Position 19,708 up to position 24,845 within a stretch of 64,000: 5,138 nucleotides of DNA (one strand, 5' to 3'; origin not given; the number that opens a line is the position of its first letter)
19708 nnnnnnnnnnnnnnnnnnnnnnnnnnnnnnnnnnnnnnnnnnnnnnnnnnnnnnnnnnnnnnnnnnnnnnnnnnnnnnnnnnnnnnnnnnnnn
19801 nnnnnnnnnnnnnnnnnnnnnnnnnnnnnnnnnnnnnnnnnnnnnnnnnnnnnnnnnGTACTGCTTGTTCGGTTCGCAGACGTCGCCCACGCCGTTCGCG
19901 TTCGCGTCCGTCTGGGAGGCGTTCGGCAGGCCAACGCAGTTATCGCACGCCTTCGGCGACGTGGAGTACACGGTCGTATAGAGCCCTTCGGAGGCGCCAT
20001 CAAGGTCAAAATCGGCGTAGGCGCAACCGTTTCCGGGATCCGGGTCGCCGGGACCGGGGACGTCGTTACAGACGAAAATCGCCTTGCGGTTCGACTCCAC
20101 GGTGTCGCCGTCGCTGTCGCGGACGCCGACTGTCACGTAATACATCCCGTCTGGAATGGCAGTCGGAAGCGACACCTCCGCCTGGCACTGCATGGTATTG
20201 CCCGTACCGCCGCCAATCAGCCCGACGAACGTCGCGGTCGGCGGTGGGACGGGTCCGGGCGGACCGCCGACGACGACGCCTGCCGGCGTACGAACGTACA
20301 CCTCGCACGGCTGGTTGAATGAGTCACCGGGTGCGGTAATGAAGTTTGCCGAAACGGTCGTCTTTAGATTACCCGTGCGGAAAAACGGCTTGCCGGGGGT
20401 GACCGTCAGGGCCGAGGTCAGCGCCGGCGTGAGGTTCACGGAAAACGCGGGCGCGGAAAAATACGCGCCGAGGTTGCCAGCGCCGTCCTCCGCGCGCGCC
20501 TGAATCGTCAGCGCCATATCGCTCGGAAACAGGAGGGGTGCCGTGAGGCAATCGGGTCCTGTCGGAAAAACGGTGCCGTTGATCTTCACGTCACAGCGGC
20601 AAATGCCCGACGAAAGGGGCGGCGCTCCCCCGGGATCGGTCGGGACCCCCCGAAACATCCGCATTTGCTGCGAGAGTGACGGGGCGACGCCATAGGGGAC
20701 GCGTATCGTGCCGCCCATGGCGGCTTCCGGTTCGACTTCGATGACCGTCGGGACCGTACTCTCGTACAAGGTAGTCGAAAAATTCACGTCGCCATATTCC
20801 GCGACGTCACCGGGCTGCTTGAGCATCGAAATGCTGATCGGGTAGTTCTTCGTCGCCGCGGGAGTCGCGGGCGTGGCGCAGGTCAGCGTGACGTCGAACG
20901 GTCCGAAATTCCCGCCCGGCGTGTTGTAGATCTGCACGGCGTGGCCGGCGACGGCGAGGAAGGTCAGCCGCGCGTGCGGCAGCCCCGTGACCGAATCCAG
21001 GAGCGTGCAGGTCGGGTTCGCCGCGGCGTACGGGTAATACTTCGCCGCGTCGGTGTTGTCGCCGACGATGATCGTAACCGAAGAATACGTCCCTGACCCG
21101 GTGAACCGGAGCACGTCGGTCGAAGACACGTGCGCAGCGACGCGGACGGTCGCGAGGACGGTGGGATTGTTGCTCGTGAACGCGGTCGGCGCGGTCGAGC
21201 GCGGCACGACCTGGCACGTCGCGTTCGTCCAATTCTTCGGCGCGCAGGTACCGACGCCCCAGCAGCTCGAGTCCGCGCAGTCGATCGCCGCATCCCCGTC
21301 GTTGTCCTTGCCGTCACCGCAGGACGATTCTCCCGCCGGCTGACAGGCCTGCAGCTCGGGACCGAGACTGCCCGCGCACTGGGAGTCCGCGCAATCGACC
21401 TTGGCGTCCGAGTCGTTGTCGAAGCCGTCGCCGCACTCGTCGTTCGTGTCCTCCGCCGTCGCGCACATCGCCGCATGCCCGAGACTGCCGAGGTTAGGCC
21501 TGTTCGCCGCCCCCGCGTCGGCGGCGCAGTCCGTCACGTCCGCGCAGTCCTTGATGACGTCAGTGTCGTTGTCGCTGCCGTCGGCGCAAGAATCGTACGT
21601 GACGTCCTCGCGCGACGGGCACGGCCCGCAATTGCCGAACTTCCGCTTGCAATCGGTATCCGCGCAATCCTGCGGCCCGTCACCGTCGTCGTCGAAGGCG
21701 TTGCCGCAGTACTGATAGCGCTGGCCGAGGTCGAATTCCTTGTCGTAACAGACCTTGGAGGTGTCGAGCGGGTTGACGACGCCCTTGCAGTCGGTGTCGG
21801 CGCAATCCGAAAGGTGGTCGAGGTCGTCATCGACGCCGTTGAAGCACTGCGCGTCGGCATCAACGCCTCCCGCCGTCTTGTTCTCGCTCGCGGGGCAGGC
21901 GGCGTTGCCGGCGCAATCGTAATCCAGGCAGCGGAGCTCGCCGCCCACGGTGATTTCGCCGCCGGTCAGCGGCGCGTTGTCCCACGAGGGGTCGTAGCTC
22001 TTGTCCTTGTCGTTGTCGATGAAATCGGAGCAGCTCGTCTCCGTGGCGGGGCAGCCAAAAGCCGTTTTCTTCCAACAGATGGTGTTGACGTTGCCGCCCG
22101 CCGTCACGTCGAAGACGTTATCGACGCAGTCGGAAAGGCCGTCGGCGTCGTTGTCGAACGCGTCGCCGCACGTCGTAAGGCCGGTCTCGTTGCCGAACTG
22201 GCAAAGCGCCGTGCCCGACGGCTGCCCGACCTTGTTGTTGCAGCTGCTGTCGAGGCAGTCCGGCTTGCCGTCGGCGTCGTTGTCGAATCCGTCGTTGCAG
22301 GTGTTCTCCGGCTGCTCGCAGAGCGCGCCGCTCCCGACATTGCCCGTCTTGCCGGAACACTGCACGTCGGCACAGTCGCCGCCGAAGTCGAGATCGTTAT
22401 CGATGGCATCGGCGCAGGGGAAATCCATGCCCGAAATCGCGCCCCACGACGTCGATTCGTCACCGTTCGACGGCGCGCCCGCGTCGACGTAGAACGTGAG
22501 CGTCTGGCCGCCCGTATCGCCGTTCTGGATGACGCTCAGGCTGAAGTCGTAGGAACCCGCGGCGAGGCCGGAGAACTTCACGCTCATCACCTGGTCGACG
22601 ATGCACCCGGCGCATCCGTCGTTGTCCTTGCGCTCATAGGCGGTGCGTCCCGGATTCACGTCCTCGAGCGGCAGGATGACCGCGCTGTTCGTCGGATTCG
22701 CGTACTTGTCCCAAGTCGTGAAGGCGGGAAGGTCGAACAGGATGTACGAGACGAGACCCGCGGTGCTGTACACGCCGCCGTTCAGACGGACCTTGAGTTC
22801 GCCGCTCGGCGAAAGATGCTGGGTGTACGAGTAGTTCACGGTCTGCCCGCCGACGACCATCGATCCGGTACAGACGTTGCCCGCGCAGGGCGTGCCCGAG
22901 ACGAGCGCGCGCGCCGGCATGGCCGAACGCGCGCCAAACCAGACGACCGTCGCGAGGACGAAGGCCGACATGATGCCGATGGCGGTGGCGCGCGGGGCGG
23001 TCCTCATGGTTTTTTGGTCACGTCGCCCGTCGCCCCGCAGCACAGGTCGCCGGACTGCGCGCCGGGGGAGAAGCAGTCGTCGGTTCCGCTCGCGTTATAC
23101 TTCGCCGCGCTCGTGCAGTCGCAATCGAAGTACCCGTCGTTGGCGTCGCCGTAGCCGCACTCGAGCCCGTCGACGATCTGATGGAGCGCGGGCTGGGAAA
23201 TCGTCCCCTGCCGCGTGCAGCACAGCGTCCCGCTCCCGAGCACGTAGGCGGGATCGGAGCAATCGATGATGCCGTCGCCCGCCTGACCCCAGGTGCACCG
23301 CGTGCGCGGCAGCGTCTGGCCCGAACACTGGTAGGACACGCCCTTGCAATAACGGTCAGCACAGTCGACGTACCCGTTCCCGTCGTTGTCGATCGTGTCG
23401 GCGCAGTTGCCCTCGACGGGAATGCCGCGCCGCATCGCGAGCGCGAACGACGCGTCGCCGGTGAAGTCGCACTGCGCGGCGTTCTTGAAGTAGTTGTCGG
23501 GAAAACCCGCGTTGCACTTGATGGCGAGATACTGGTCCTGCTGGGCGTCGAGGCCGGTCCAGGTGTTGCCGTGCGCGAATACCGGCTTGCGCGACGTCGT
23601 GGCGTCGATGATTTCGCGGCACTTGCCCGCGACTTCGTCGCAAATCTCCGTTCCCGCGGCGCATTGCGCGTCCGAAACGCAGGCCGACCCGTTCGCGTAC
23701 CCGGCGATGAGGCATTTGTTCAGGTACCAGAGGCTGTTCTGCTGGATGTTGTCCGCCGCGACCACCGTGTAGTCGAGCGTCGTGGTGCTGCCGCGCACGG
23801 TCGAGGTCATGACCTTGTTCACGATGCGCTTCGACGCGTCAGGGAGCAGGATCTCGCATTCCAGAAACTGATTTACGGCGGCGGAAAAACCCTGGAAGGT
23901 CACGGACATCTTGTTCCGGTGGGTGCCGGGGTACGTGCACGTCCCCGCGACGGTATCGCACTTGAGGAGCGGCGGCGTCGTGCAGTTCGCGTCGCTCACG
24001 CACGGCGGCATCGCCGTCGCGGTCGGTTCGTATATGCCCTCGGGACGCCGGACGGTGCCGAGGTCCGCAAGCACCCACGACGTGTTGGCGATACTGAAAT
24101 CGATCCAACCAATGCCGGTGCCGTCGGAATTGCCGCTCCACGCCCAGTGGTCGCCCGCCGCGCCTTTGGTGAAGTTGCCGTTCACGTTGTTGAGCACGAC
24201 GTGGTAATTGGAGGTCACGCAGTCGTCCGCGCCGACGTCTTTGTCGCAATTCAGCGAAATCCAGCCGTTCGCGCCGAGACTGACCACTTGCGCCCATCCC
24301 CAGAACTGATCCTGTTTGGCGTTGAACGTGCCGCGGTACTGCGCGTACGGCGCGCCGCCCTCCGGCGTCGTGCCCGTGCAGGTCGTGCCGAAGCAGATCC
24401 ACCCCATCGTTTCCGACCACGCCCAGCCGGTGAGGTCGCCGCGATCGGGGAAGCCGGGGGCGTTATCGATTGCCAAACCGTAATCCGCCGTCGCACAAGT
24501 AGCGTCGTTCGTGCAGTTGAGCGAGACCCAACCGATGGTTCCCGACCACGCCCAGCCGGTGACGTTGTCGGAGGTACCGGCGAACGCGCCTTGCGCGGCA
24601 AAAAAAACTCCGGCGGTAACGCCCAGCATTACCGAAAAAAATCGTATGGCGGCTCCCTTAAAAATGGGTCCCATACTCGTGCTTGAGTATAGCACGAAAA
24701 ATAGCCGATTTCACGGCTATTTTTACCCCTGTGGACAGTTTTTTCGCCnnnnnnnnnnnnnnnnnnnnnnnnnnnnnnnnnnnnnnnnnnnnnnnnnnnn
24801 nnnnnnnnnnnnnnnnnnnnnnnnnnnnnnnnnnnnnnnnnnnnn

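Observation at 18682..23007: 1441-aa secreted giant protein with nine or more Cys-framed Asp-rich '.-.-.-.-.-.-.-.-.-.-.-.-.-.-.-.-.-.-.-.' repeats, directly upstream of and co-directional with the type IV pilus locus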

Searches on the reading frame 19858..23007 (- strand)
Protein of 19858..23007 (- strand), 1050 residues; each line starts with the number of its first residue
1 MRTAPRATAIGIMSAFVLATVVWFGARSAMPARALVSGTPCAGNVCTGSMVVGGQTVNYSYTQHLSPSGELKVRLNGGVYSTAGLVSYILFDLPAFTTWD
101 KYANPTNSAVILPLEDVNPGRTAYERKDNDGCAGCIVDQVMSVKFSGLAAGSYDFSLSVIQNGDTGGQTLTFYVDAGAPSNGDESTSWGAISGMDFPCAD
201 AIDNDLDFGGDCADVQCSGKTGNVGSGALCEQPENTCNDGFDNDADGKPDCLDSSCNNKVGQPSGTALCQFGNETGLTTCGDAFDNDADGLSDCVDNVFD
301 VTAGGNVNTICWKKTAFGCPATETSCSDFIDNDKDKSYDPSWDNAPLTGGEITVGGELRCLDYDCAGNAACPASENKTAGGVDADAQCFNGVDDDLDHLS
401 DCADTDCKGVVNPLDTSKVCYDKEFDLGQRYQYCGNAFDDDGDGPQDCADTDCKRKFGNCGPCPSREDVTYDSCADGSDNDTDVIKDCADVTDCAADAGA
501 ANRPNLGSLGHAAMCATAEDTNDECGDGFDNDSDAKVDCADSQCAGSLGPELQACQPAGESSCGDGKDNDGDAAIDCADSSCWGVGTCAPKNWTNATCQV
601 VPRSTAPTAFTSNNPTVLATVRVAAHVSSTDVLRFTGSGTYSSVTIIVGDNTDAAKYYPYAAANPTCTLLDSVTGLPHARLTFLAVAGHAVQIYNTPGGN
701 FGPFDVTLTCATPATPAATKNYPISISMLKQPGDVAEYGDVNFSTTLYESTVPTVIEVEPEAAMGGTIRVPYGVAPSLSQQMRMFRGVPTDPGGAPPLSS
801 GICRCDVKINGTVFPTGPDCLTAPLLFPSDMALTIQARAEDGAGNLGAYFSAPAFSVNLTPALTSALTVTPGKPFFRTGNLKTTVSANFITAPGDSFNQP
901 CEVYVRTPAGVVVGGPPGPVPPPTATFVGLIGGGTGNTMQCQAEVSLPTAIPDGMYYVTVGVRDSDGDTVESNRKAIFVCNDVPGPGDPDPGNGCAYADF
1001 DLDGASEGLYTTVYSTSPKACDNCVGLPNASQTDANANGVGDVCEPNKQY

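Call 60: predict_structure(alignment_id=A3)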
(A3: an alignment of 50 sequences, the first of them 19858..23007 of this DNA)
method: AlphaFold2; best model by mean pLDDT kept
length: 1050 residues; sequences in the alignment: 50
mean_pLDDT: 85.2   pTM: 0.59
mean pLDDT of the five models: 85.2, 83.9, 81.7, 81.6, 79.7
residues with pLDDT >= 90: 505; 70-90: 428; 50-70: 75; < 50: 42
segments of 3 or more residues with pLDDT < 50: 1-11, 24-34, 774-779, 1047-1050
pLDDT, mean of each block of 10 residues (from residue 1): 40 50 44 63 92 89 94 96 93 95 93 94 95 93 94 93 85 91 88 87 89 90 90 89 88 89 83 80 81 78 79 80 75 62 61 58 78 86 89 84 89 87 81 83 87 83 84 90 88 69 76 90 90 92 94 91 91 92 93 92 93 83 95 94 93 93 91 86 94 88 92 93 93 82 94 95 91 58 92 82 96 95 92 96 95 94 92 88 94 90 90 74 90 86 91 92 93 92 85 85 81 80 63 55 52
secondary structure, 60 per line:
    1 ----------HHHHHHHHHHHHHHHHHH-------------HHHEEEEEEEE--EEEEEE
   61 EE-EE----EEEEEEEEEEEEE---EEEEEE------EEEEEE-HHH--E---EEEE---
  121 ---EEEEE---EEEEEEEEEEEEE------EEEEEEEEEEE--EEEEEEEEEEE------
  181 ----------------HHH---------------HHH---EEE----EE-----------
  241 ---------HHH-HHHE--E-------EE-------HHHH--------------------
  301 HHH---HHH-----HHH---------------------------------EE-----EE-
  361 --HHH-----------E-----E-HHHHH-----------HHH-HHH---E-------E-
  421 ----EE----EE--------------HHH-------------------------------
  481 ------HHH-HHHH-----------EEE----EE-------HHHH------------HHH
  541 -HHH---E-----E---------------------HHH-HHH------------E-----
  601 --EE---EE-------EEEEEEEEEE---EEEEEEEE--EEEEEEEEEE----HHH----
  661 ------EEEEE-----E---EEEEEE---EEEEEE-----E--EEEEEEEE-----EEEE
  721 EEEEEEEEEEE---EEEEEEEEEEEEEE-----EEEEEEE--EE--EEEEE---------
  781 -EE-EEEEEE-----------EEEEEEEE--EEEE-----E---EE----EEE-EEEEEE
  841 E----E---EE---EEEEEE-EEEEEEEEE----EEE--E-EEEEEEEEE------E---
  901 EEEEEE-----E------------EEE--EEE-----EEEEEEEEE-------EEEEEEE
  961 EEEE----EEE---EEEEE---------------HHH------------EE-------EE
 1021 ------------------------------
elements in order (helices of 4 or more, strands of 3 or more residues): H11-28 E45-52 E55-62 E70-82 E86-91 E98-103 E114-117 E124-128 E132-144 E151-161 E164-174 E221-223 H277-280 H385-389 H491-494 E506-508 H522-525 E617-626 E630-637 E640-649 E667-671 E681-686 E690-695 E704-711 E717-731 E735-748 E754-760 E767-771 E785-790 E802-809 E812-815 E831-833 E835-841 E855-860 E862-870 E875-877 E882-890 E901-906 E925-927 E930-932 E938-946 E954-964 E969-971 E975-979

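Call 64: fold_search(model_id=the predicted structure, library=pdb)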
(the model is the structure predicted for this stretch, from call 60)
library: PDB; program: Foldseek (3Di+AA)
matches with E <= 10: 1908; with E <= 0.001: 197
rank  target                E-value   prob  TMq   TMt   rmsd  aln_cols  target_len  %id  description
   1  3lso_A                1.6e-10  1.00  0.11  0.18  17.4       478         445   13  Crystal structure of Putative membrane anchored protein from Corynebacterium diphtheriae (released 2010-02-23)
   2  8beg_A                1.6e-09  1.00  0.12  0.17  16.5       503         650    8  Structure of Ig-like domains from PrgB (released 2022-11-30)
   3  2yn3_C                1.7e-08  1.00  0.11  0.26  16.0       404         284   15  Structural insight into the giant calcium-binding adhesin SiiE: implications for the adhesion of Salmonella enterica t (released 2013-04-03)
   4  7sqc_O0               4.7e-08  1.00  0.09  0.09  19.4       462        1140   11  Ciliary C1 central pair apparatus isolated from Chlamydomonas reinhardtii (released 2022-04-13)
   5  7u06_A                8.9e-08  1.00  0.11  0.11  17.9       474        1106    9  Structure of the yeast TRAPPII-Rab11/Ypt32 complex in the closed/open state (composite structure) (released 2022-04-27)
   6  8wa2_E                9.4e-08  1.00  0.13  0.10  13.8       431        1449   14  cryo-EM structure of native mastigonemes isolated from Chlamydomonas reinhardtii at 3.0 angstrom resolution (released 2024-04-10)
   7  2w1n                  1.1e-07  1.00  0.09  0.37  12.7       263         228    9  cohesin and fibronectin type-III double module construct from the Clostridium perfringens glycoside hydrolase GH84C (released 2009-02-03)
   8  9ijj_P                1.1e-07  1.00  0.10  0.15  15.1       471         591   10  In situ structure of the central apparatus in mouse sperm axoneme. (released 2025-06-04)
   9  7u05_A                1.4e-07  1.00  0.11  0.10  18.1       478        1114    9  Structure of the yeast TRAPPII-Rab11/Ypt32 complex in the closed/closed state (composite structure) (released 2022-04-27)
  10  9ijj_4H               1.6e-07  1.00  0.10  0.05  15.5       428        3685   12  In situ structure of the central apparatus in mouse sperm axoneme. (released 2025-06-04)
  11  4tsh_B                2.2e-07  1.00  0.12  0.21  23.4       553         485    9  A Novel Protein Fold Forms an Intramolecular Lock to Stabilize the Tertiary Structure of Streptococcus mutans Adhesin  (released 2014-10-22)
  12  7ptp_A                2.3e-07  1.00  0.12  0.14  14.1       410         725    8  In-situ structure of pentameric S-layer protein (released 2021-12-15)
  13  7l0o_A                2.6e-07  1.00  0.11  0.18  16.0       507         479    9  Streptococcus gordonii C123 Domain(s)-Structural and Functional Analysis (released 2021-09-08)
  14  2yn3_A                3.2e-07  1.00  0.10  0.25  15.9       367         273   15  Structural insight into the giant calcium-binding adhesin SiiE: implications for the adhesion of Salmonella enterica t (released 2013-04-03)
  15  9ijj_C                3.8e-07  1.00  0.12  0.13  12.9       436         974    9  In situ structure of the central apparatus in mouse sperm axoneme. (released 2025-06-04)
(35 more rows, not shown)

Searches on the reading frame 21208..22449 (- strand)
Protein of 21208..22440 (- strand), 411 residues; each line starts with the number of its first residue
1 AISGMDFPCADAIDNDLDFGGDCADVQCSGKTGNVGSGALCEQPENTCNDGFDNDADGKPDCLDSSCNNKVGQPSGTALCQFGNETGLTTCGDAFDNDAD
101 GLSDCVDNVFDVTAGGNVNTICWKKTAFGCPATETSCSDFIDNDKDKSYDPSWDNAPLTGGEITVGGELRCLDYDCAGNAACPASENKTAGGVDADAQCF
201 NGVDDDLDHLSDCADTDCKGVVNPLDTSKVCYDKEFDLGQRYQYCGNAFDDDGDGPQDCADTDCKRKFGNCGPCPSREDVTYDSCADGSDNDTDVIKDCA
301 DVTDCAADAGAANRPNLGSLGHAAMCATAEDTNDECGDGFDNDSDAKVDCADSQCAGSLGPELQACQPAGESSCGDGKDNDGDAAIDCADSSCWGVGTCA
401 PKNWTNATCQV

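Call 9: search_protein_families(library=pfam, proteins=[window:21229-22449:-], max_evalue=10)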
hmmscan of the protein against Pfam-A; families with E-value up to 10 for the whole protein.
seq(407 aa): 1 family
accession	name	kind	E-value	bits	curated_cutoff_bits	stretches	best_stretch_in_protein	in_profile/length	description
PF14866.13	Scorpion_toxin_alpha-beta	-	2.1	9.2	27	1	127-145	19-37/55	Long chain scorpion toxin, cysteine-stabilized alpha/beta domain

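Call 66: search_solved_structures(query=window:21208-22440:-, max_evalue=10, show_alignments=2)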
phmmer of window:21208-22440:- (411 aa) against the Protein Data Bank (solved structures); distinct sequences matched with E-value up to 10: 6.
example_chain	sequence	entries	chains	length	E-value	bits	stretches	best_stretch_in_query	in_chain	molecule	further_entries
7plp_A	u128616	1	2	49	0.00039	22.6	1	370-395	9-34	Teneurin-4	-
7ban_A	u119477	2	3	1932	0.085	15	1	371-394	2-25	Teneurin-4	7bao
7bam_A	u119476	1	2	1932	0.085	15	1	371-394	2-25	Teneurin-4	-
3khe_A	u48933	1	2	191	0.22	13.6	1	202-272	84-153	Calmodulin-like domain protein kinase isoform 3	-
3hzt_A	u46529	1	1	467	1.3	11.1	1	202-271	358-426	Calcium-dependent protein kinase 3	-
8fia_A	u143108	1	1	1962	2.5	10.1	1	373-400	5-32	Teneurin-m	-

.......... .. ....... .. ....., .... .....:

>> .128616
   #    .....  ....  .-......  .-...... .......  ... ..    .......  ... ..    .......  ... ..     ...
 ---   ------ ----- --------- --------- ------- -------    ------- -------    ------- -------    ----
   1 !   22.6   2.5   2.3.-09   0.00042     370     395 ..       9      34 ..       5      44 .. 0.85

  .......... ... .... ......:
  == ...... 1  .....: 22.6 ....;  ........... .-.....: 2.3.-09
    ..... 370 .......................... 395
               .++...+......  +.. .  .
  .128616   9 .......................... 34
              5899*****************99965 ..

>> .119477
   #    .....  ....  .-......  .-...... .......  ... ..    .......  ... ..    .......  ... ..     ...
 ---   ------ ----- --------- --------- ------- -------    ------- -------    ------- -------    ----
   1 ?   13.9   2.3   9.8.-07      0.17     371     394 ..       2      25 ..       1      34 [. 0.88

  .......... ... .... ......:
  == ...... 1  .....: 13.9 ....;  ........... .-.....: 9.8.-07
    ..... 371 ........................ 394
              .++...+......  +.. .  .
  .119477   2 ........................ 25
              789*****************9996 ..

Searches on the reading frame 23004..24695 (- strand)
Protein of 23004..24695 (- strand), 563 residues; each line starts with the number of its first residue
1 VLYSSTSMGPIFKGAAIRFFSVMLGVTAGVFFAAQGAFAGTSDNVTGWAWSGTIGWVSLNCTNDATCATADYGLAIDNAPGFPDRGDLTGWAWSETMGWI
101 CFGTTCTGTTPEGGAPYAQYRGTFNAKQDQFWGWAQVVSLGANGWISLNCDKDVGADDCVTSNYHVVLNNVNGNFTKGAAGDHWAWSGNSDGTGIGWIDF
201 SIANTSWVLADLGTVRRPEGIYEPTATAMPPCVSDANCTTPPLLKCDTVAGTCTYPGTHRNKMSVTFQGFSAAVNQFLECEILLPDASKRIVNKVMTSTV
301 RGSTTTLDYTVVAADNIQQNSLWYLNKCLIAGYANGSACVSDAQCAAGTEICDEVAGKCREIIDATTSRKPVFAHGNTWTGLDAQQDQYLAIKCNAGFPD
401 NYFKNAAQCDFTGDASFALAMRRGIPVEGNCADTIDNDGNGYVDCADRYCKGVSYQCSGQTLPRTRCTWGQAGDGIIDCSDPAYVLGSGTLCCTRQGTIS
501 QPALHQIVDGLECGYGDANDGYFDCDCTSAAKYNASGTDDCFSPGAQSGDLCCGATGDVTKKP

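Call 6: search_protein_families(library=pfam, proteins=[window:23004-24695:-], max_evalue=0.1)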
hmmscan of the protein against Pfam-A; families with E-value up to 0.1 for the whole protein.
window:23004-24695:- (563 aa): 0 families

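Call 7: search_protein_families(library=ncbifam, proteins=[window:23004-24695:-], max_evalue=1)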
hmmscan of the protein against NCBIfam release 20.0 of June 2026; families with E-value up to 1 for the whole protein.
window:23004-24695:- (563 aa): 1 family
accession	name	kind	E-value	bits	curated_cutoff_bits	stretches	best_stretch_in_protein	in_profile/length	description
NF033662.1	acid_disulf_rpt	repeat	5.7e-08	32.4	41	1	429-454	5-30/32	acidic double-disulfide repeat-containing protein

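Call 77: search_solved_structures(query=window:23004-24695:-, max_evalue=10, show_alignments=1)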
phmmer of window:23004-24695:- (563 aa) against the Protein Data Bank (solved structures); distinct sequences matched with E-value up to 10: 1.
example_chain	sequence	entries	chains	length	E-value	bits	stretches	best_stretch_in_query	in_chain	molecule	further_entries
7plp_A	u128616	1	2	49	0.11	14.2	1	427-450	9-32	Teneurin-4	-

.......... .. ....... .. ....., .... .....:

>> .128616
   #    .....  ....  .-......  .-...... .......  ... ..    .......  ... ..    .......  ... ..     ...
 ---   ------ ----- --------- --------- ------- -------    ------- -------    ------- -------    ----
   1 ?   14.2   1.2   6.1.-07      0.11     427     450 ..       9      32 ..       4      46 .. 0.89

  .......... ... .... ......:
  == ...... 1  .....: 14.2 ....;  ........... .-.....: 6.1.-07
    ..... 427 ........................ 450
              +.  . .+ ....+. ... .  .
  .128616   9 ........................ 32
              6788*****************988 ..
